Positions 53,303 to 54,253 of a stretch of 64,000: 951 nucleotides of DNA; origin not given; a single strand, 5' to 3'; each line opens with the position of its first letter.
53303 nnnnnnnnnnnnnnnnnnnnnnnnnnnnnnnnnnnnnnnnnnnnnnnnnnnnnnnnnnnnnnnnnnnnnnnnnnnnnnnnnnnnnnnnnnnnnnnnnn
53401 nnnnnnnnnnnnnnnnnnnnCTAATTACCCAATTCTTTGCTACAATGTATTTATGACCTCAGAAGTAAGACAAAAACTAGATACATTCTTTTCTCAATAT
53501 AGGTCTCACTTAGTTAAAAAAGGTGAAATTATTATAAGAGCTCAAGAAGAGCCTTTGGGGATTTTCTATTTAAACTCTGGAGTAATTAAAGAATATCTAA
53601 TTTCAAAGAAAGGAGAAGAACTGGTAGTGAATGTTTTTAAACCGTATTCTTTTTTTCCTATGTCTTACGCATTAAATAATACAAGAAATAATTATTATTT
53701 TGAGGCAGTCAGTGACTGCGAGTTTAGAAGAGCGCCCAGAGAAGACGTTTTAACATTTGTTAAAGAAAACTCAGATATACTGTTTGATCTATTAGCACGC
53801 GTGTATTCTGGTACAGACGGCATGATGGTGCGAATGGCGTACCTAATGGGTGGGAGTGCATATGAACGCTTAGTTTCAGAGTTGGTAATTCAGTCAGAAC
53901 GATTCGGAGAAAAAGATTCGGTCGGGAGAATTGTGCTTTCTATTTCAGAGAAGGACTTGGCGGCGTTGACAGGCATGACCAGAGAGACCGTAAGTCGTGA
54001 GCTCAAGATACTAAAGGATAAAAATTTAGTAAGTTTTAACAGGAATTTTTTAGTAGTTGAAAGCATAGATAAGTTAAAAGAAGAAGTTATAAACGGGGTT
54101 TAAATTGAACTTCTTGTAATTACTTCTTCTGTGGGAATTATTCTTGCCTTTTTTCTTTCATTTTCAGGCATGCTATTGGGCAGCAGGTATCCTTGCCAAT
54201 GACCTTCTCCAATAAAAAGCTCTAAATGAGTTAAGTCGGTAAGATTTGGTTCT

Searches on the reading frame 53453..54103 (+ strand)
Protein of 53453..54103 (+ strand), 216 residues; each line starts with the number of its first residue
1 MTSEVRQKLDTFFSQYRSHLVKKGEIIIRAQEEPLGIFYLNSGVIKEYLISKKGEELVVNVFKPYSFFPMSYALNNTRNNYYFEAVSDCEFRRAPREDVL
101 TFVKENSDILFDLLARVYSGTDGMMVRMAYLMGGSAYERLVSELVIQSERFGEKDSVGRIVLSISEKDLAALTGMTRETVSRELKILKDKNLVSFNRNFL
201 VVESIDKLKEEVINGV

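Call 38: find_encoding_contigs(protein=window:53453-54103:+, flank=10000, max_places=1)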
Protein window:53453-54103:+ (216 aa): 5 contigs read that carry it; 1 place shown.
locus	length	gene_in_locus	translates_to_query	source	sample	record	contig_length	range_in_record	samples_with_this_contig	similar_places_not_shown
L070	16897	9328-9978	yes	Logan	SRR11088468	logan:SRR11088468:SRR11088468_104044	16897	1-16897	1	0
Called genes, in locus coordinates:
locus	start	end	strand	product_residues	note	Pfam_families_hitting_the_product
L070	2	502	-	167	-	?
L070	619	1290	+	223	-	PF06736:TMEM175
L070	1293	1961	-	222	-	-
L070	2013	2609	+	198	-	PF19335:HMBD, PF07291:MauE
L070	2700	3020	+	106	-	-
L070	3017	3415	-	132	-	PF01641:SelR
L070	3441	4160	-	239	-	-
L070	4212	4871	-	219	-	PF00486:Trans_reg_C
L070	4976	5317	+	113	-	-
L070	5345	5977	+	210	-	-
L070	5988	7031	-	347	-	PF21338:Top1B_N_bact, PF01028:Topoisom_I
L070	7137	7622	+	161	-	-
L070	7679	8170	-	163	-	PF01396:Zn_ribbon_Top1 (faint), PF09723:Zn_ribbon_8 (faint), PF12760:Zn_ribbon_IS1595 (faint), PF13240:Zn_Ribbon_1 (faint), PF26788:DUF8260 (faint)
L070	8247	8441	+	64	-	-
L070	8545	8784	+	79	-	-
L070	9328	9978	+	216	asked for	PF00027:cNMP_binding, PF13545:HTH_Crp_2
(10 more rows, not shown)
